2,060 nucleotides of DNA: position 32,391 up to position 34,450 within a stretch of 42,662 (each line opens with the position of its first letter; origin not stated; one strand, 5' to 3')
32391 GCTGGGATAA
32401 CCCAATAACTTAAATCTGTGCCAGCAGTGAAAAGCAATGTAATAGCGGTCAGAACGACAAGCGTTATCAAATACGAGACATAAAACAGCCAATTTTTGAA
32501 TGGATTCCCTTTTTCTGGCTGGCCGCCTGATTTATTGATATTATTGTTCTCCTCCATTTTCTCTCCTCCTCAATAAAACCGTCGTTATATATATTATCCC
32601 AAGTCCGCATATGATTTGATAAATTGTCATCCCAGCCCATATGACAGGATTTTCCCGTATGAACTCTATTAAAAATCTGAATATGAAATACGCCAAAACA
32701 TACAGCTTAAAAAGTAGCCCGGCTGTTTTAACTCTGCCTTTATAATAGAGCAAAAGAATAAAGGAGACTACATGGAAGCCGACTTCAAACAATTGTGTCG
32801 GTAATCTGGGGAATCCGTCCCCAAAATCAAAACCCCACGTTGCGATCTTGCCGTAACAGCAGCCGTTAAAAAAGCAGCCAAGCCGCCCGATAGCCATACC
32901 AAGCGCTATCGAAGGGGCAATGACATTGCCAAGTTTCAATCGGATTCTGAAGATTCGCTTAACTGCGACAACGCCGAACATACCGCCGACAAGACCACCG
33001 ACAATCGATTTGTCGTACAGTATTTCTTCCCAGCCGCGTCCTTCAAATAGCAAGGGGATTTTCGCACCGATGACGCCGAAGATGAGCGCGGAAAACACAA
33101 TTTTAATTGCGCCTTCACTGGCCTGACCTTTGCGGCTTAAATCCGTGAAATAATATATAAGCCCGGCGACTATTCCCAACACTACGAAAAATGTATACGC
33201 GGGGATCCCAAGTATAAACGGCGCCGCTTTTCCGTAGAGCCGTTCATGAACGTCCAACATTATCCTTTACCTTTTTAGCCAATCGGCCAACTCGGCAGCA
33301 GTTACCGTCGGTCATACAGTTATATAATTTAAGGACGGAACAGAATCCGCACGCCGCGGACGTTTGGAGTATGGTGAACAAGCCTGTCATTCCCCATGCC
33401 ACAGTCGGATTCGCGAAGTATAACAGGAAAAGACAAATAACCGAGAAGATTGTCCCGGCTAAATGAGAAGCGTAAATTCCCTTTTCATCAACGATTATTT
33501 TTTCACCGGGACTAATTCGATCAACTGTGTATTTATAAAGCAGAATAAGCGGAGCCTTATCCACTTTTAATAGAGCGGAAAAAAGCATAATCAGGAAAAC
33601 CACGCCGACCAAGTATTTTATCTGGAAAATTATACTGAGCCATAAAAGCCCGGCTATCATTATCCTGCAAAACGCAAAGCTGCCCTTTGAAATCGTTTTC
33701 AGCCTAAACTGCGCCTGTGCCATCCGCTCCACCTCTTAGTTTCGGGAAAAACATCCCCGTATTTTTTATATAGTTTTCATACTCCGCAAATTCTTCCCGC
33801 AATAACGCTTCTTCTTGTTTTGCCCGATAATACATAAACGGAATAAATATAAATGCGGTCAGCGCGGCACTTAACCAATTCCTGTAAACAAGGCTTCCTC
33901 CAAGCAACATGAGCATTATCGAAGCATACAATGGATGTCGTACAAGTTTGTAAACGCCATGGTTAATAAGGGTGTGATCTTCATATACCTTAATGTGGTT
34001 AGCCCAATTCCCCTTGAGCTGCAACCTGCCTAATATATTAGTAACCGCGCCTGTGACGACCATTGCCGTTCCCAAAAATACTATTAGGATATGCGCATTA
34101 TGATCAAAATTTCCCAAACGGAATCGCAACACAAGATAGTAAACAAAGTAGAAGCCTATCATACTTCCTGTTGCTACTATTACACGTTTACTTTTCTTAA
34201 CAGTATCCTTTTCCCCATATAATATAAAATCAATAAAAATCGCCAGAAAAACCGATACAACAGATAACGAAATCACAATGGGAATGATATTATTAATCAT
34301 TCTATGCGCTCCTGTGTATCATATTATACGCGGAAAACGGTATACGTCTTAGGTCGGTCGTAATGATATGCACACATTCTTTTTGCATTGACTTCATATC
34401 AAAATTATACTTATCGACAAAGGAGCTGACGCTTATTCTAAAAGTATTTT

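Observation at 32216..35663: AT-rich, translationally coupled five-gene membrane-enzyme operon (radical SAM / ICMT-PEMT-like methyltransferase / Cys-rich TM protein / Lgt paralog / small TM protein) between polA and kup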

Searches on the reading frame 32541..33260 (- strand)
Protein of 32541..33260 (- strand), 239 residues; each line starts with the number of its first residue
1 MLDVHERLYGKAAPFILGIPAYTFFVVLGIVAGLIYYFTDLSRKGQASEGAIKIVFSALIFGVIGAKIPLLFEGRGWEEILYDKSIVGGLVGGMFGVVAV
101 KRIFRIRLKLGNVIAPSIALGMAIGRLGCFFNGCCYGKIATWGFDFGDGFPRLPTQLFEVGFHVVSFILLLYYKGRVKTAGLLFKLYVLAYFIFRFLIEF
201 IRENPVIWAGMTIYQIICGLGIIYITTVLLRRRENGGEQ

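Call 3: search_protein_families(library=pfam, proteins=[window:32541-33260:-], max_evalue=0.1)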
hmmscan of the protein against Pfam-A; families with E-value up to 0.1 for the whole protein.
window:32541-33260:- (239 aa): 1 family
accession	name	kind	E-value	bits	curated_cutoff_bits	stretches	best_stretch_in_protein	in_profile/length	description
PF01790.23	LGT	-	1.2e-32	113.6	24.9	1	18-228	10-237/240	Prolipoprotein diacylglyceryl transferase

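Call 4: search_protein_families(library=ncbifam, proteins=[window:32541-33260:-], max_evalue=0.1)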
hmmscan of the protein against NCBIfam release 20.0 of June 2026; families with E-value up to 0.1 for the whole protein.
window:32541-33260:- (239 aa): 7 families
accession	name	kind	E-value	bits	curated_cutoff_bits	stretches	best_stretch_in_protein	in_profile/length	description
NF000778.0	PRK00052.3-4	equivalog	1.6e-23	83.6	334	1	16-210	10-221/252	prolipoprotein diacylglyceryl transferase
TIGR00544.1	lgt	equivalog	1.7e-18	67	118.9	1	15-221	15-253/280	prolipoprotein diacylglyceryl transferase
NF009611.0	PRK13108.1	equivalog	1.5e-10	40.7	636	2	18-144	22-164/476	prolipoprotein diacylglyceryl transferase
NF000784.0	PRK00052.4-5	subfamily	2.9e-08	33.2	409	1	18-146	12-151/298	prolipoprotein diacylglyceryl transferase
NF000779.0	PRK00052.3-5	equivalog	4.1e-07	30.1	405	1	20-228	19-231/257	prolipoprotein diacylglyceryl transferase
NF000777.0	PRK00052.3-2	equivalog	1.1e-05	25.1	558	1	87-208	117-250/310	prolipoprotein diacylglyceryl transferase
NF000780.0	PRK00052.4-1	equivalog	0.00042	19.6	547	1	19-142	30-166/327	prolipoprotein diacylglyceryl transferase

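Call 21: search_solved_structures(query=window:32541-33260:-, max_evalue=0.01, show_alignments=2)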
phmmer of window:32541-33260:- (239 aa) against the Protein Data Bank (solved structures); distinct sequences matched with E-value up to 0.01: 1.
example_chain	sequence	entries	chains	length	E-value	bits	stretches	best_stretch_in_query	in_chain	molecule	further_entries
5azb_A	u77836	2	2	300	1.7e-09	41.3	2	144-219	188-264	Prolipoprotein diacylglyceryl transferase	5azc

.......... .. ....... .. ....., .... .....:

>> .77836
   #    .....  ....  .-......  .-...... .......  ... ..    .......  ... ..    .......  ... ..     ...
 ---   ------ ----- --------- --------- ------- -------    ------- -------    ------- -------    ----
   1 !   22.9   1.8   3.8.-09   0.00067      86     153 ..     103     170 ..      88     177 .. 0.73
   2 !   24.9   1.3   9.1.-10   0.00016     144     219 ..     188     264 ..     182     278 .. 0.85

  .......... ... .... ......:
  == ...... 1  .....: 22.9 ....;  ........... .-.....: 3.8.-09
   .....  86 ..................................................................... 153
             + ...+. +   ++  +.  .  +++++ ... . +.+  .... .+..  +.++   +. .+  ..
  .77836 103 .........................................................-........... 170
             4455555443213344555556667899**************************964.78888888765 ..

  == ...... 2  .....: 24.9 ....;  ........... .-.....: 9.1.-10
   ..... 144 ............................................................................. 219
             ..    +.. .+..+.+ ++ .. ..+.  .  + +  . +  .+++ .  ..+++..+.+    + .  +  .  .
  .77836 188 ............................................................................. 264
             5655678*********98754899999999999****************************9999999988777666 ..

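Call 58: find_homologous_proteins(query=window:32541-33260:-, max_evalue=0.00001)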
Query window:32541-33260:- (239 aa): 500 proteins with E <= 0.00001 among 2511 candidates; the best 120 are listed.
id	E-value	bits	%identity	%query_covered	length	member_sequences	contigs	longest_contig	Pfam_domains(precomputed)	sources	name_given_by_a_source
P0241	2.8e-151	520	100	100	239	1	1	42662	PF01790.24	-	-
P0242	9.5e-115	401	75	99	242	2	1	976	PF01790.24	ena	-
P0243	8.0e-114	398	76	100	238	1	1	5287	PF01790.24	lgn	-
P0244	3.5e-113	396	72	100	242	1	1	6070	PF01790.24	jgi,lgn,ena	-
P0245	4.8e-113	395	75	100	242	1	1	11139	PF01790.24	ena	-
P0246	1.1e-112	394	72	100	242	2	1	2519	PF01790.24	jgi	jgi:phosphatidylglycerol:prolipoprotein diacylglycerol transferase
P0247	1.6e-112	394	75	91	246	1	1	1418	PF01790.24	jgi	-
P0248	3.3e-111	389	72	100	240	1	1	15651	PF01790.24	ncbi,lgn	-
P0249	3.2e-110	386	73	100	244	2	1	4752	PF01790.24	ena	-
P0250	8.5e-110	385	72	100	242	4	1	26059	PF01790.24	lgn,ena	-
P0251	8.8e-109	381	73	99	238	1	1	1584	PF01790.24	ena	-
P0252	1.6e-108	380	73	100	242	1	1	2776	PF01790.24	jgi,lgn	jgi:prolipoprotein diacylglyceryltransferase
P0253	2.8e-107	376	69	100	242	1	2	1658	PF01790.24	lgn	-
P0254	5.3e-106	372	69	100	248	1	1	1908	PF01790.24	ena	-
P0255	1.2e-104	368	70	99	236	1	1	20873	PF01790.24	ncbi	-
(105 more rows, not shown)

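Call 69: predict_structure(alignment_id=A4)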
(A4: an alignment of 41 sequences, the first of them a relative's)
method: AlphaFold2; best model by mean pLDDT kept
length: 239 residues; sequences in the alignment: 41
mean_pLDDT: 86.6   pTM: 0.82
mean pLDDT of the five models: 86.6, 86.5, 86.0, 85.2, 84.4
residues with pLDDT >= 90: 109; 70-90: 116; 50-70: 9; < 50: 5
segments of 3 or more residues with pLDDT < 50: 237-239
pLDDT, mean of each block of 10 residues (from residue 1): 64 84 91 91 78 88 87 77 77 90 85 87 93 90 91 95 97 87 93 95 87 91 94 65
secondary structure, 60 per line:
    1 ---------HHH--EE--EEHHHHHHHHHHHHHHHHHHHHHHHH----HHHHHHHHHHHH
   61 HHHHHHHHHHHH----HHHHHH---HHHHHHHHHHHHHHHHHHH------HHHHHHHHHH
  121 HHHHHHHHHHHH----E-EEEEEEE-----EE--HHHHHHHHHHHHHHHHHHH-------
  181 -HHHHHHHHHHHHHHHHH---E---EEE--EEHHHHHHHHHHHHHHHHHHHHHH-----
elements in order: H21-44 H49-72 H77-82 H86-104 H111-132 E139-145 H155-173 H182-198 E206-208 H213-234

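Call 72: fold_search(model_id=the predicted structure, library=pdb)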
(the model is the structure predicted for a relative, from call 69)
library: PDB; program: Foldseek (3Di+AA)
matches with E <= 10: 147; with E <= 0.001: 1
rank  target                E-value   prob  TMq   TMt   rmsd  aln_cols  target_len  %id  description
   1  5azb                  5.1e-06  1.00  0.75  0.64   4.8       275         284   20  Crystal structure of Escherichia coli Lgt in complex with phosphatidylglycerol and the inhibitor palmitic acid (released 2016-01-27)
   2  8zxm_A                3.2e-01  0.21  0.19  0.11  13.1       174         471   19  Cryo-EM structure of human GLUT9 bound to urate (released 2025-04-16)
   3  9cax                  3.7e-01  0.12  0.18  0.11  17.7       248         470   16  Structure of human SLC2A9 transporter (released 2025-01-29)
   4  6ukj_A                5.4e-01  0.08  0.19  0.16  13.5       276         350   13  Single-Particle Cryo-EM Structure of Plasmodium falciparum Chloroquine Resistance Transporter (PfCRT) 7G8 Isoform (released 2019-12-04)
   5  7udn_B                7.3e-01  0.10  0.18  0.16  22.7       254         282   12  Crystal structure of designed helical repeat protein RPB_PLP1_R6 in alternative conformation 2 (released 2023-03-22)
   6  9h6t_C                8.2e-01  0.08  0.16  0.14  22.0       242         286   12  Partial Cas1-Cas2 CRISPR integrase complex bound to a half-integration product, Streptococcus thermophilus DGCC 7710 C (released 2026-02-18)
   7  9qtq_G                9.0e-01  0.30  0.29  0.28  18.3       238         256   13  Structure of the energy converting methyltransferase (Mtr) of Methanosarcina mazei in complex with a novel protein bin (released 2025-12-24)
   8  4yb9                  9.5e-01  0.08  0.19  0.12  17.5       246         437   12  Crystal structure of the Bovine Fructose transporter GLUT5 in an open inward-facing conformation (released 2015-10-14)
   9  9qxx_A                1.2e+00  0.06  0.15  0.06  33.7       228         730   12  JetABC DNA loaded state dimer (released 2025-10-01)
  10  8yf1_A                1.4e+00  0.04  0.16  0.09  20.7       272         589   10  Cryo-EM structure of human SV2A in complex with Brivaracetam (released 2024-06-12)
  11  6h2f_F                1.4e+00  0.06  0.12  0.10  42.7       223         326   14  Structure of the pre-pore AhlB of the tripartite alpha-pore forming toxin, AHL, from Aeromonas hydrophila. (released 2019-07-10)
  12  8oqy_B                1.7e+00  0.07  0.19  0.20  19.7       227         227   12  Structure of apo form of human gamma-secretase PSEN1 APH-1B isoform reconstituted into lipid nanodisc (released 2024-04-24)
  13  8ug7_A                1.8e+00  0.10  0.22  0.16  14.0       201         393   10  Mus musculus Otopetrin 2 (mOTOP2) in pH 8.0 (released 2024-08-21)
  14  8kgi_A                2.2e+00  0.06  0.17  0.12  14.6       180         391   17  Molecular mechanism of prostaglandin transporter SLCO2A1 (released 2024-08-21)
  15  9det_a                2.2e+00  0.04  0.17  0.08  20.5       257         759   12  Human V-ATPase Vo subcomplex (containing subunit isoform a4) bound to nanobody and inhibitor (released 2025-09-10)
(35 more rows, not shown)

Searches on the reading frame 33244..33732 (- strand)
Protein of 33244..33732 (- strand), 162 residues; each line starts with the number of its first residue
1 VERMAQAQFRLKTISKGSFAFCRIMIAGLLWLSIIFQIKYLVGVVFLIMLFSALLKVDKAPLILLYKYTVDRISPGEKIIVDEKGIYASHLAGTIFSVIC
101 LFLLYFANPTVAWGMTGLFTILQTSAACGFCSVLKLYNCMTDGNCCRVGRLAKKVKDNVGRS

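Call 3: search_protein_families(library=pfam, proteins=[window:33244-33732:-], max_evalue=0.1)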
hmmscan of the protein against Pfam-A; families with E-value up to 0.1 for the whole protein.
window:33244-33732:- (162 aa): 1 family
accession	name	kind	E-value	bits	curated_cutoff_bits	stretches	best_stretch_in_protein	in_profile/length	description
PF14340.12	DUF4395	-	2.6e-08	34.7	24.5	1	25-133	12-121/130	Domain of unknown function (DUF4395)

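Call 4: search_protein_families(library=ncbifam, proteins=[window:33244-33732:-], max_evalue=0.1)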
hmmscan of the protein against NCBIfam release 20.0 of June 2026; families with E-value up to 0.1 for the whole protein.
window:33244-33732:- (162 aa): 0 families

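Call 51: search_protein_families(library=pfam, alignment_id=A3, max_evalue=10)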
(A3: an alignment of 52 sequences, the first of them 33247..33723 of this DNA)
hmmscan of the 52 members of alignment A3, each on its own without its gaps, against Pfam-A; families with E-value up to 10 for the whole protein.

A. member 1, window:33247-33723:- (159 aa): 4 families
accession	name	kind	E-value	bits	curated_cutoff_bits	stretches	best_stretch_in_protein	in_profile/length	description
PF14340.12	DUF4395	-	2.4e-08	34.8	24.5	1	22-130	12-121/130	Domain of unknown function (DUF4395)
PF03208.24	PRA1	-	0.75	9.8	30.1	1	21-113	44-118/143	PRA1 family protein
PF10777.14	YlaC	-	4.8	7.4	27.5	1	21-59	47-85/154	Inner membrane protein YlaC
PF13571.11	DUF4133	-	5.7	7.8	25.2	1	20-51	20-51/91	Domain of unknown function (DUF4133)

B. families by the number of members that match (of 52 scanned): 41 families (the first 25 are shown)
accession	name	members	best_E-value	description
PF14340.12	DUF4395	52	1.9e-19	Domain of unknown function (DUF4395)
PF11127.14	YgaP-like_TM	21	0.0049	Inner membrane protein YgaP-like, transmembrane domain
PF03208.24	PRA1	17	0.015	PRA1 family protein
PF10777.14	YlaC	5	0.76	Inner membrane protein YlaC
PF12911.12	OppC_N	3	0.028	N-terminal TM domain of oligopeptide transport permease C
PF15183.11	MRAP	3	0.079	Melanocortin-2 receptor accessory protein family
PF01146.22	Caveolin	3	0.15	Caveolin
PF07271.16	Cytadhesin_P30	3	0.18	Cytadhesin P30/P32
PF01040.23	UbiA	2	0.029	UbiA prenyltransferase family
PF10140.15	YukC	2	0.78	WXG100 protein secretion system (Wss), protein YukC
PF13630.11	SdpI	2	0.83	SdpI/YfhL protein family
PF04061.19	ORMDL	1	0.0055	ORMDL family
PF19982.4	DUF6418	1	0.023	Family of unknown function (DUF6418)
PF25143.1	Zn_ribbon_IFT122_C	1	0.065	IFT122, C-terminal zinc ribbon domain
PF22030.1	DWORF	1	0.074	Sarcoplasmic/endoplasmic reticulum calcium ATPase regulator DWORF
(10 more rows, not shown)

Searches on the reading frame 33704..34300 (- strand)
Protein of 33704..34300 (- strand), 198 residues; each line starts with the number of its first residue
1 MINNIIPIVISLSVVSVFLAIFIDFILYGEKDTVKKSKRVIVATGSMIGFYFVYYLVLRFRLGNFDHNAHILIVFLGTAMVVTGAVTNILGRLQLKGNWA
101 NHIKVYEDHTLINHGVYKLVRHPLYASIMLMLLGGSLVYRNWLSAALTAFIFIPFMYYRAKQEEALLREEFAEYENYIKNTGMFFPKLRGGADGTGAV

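Call 3: search_protein_families(library=pfam, proteins=[window:33704-34300:-], max_evalue=0.1)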
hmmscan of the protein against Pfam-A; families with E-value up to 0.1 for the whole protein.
window:33704-34300:- (198 aa): 4 families
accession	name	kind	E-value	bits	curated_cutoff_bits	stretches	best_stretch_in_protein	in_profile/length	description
PF04140.19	ICMT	-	8.6e-13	49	24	1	79-168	3-94/95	Isoprenylcysteine carboxyl methyltransferase (ICMT) family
PF04191.18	PEMT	-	2.9e-09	37.8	25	1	74-172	3-103/105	Phospholipid methyltransferase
PF02544.21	Steroid_dh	-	0.00018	21.9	22.6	1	42-176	16-140/150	3-oxo-5-alpha-steroid 4-dehydrogenase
PF06966.17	DUF1295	-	0.001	19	20.4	1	52-157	97-201/235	Protein of unknown function (DUF1295)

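Call 4: search_protein_families(library=ncbifam, proteins=[window:33704-34300:-], max_evalue=0.1)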
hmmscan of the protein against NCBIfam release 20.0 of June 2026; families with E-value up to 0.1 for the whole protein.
window:33704-34300:- (198 aa): 4 families
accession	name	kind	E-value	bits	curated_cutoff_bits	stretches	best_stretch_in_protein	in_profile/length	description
NF040696.1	isopcys_mtase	equivalog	1.8e-23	83.4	160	1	36-187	36-189/190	protein-S-isoprenylcysteine O-methyltransferase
TIGR04571.1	LmtA_Leptospira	exception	1.1e-10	41.7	325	1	113-190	90-168/252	lipid A Kdo2 1-phosphate O-methyltransferase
NF045656.1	MeththiolMtaseMddA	equivalog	0.00012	21.5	270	1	73-186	125-238/238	methanethiol S-methyltransferase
NF049847.1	FtsL_COG5462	equivalog_domain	0.093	12.4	50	0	12-42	3-33/85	cell division protein FtsL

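Call 55: search_solved_structures(query=window:33704-34300:-, max_evalue=0.01, show_alignments=2)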
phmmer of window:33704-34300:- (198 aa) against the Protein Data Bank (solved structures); distinct sequences matched with E-value up to 0.01: 4.
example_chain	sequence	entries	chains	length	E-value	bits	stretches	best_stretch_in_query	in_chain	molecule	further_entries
4a2n_B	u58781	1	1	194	9.2e-15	58.2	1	47-188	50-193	ISOPRENYLCYSTEINE CARBOXYL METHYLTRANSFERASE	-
5vg9_A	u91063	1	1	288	7.1e-06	29.3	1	40-190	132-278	Protein-S-isoprenylcysteine O-methyltransferase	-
5v7p_A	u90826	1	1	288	1.2e-05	28.6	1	41-190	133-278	Protein-S-isoprenylcysteine O-methyltransferase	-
8xku_G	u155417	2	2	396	2.7e-05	27.3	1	105-179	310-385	AtTam46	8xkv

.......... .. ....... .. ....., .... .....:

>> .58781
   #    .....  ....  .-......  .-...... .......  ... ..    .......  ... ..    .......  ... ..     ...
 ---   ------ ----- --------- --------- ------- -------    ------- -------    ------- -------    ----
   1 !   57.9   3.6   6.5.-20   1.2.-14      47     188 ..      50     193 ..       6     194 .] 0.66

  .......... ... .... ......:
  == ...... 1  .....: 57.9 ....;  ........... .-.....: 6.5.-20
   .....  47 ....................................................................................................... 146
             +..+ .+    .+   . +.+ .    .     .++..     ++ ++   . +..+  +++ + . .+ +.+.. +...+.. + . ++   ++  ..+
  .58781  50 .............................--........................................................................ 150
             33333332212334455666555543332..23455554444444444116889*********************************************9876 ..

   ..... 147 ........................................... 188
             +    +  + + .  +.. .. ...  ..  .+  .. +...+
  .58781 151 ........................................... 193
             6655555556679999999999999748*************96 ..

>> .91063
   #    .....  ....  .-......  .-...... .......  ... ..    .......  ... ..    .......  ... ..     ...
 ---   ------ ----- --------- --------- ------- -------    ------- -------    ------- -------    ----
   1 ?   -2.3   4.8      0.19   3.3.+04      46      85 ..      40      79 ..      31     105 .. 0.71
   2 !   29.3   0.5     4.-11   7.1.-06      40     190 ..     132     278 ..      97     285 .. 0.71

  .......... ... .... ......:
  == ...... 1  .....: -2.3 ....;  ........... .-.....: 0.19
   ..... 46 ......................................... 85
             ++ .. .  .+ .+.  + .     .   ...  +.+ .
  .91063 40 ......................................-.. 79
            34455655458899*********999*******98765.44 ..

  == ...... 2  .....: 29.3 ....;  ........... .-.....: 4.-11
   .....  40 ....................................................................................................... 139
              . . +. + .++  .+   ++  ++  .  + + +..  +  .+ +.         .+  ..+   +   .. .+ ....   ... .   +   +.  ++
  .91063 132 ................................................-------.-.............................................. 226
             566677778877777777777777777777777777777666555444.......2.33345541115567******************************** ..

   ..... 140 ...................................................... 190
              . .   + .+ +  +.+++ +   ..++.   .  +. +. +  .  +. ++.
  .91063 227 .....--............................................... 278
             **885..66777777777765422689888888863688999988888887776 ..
